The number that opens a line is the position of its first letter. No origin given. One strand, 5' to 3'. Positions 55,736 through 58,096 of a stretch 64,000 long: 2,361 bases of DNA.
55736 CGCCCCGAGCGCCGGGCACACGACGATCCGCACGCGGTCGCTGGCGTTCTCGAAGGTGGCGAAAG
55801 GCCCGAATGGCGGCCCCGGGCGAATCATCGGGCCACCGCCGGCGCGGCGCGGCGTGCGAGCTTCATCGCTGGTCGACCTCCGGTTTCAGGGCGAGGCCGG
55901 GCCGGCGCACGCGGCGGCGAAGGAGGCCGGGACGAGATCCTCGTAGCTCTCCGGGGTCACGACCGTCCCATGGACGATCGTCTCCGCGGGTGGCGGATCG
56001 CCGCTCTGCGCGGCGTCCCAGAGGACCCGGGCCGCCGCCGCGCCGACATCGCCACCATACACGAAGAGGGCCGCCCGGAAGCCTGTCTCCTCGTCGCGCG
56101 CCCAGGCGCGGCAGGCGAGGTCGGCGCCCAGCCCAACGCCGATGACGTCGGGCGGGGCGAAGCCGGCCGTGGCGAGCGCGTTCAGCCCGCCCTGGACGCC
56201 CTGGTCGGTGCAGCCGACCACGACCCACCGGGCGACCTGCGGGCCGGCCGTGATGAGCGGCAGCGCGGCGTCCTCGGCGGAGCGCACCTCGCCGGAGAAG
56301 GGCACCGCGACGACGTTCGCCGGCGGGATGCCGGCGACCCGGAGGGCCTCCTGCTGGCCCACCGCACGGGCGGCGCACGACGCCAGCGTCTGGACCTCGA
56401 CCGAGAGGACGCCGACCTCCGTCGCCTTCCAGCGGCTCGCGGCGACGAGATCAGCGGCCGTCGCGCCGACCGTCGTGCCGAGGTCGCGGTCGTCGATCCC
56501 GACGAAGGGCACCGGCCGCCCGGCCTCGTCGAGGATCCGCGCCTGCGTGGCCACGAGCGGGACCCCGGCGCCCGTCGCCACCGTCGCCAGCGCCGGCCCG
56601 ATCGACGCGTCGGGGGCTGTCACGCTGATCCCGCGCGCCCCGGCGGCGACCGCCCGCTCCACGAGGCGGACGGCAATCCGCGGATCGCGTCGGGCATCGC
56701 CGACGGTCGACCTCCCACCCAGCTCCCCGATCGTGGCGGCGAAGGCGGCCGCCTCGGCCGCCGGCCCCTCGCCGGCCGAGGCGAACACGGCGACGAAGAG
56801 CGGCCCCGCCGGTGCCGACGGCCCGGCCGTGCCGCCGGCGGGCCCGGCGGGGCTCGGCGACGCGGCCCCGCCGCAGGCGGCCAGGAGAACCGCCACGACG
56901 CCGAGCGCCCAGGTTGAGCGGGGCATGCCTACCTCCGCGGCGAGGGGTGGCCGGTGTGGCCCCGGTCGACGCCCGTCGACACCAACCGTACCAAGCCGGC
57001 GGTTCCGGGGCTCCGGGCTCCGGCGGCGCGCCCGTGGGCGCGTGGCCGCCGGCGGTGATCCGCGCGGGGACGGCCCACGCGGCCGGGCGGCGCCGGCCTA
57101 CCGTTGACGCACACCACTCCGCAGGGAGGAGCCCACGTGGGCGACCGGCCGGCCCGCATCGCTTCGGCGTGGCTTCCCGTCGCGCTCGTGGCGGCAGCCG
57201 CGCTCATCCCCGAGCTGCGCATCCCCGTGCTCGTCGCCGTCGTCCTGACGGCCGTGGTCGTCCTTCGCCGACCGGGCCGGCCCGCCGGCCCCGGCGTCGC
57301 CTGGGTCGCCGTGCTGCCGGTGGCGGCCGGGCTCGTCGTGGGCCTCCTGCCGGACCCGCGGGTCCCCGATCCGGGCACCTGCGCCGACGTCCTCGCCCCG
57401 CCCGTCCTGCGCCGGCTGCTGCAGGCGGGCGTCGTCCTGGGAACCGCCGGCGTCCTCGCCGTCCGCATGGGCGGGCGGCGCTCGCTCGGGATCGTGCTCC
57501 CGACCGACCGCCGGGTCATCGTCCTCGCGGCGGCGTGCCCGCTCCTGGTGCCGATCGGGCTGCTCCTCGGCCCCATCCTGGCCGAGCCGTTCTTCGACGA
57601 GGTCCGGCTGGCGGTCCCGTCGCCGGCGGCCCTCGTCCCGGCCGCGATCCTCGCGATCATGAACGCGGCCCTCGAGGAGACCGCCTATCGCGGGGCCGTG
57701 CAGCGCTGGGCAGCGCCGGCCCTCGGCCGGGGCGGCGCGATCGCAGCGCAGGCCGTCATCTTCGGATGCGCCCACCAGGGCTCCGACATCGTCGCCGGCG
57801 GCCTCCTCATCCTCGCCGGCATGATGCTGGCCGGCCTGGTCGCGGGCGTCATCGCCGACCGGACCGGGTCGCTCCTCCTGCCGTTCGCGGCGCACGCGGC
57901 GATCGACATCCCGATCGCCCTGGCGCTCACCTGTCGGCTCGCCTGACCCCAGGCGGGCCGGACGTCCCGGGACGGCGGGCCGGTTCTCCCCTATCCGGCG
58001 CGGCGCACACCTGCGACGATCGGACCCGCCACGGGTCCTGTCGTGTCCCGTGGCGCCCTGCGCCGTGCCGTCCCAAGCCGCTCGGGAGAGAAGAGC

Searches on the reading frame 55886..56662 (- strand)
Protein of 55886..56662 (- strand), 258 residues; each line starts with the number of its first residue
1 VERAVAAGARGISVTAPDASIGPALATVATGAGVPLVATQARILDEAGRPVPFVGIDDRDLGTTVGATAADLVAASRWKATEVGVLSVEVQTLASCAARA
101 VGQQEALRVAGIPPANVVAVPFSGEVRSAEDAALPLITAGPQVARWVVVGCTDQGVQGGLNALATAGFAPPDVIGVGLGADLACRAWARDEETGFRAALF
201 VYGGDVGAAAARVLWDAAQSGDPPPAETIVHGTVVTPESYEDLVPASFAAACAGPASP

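Call 51: search_protein_families(library=pfam, proteins=[window:55886-56662:-], max_evalue=0.00001)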
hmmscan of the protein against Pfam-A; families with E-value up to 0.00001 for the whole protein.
window:55886-56662:- (258 aa): 2 families
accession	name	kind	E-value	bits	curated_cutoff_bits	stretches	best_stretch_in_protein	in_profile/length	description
PF13407.12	Peripla_BP_4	-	1.6e-10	41.4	35.1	1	2-219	49-255/258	Periplasmic binding protein domain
PF00532.27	Peripla_BP_1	-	1.4e-06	28.5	22.2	1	6-185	55-224/281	Periplasmic binding proteins and sugar binding domain of LacI family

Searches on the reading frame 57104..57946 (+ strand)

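Call 51: search_protein_families(library=pfam, proteins=[window:57104-57946:+], max_evalue=0.00001)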
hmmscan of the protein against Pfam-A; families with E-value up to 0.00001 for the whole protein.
window:57104-57946:+ (280 aa): 1 family
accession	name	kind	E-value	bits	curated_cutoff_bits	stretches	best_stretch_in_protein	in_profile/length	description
PF02517.21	Rce1-like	-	1.1e-14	54.9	22.4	1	176-269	4-92/93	Type II CAAX prenyl endopeptidase Rce1-like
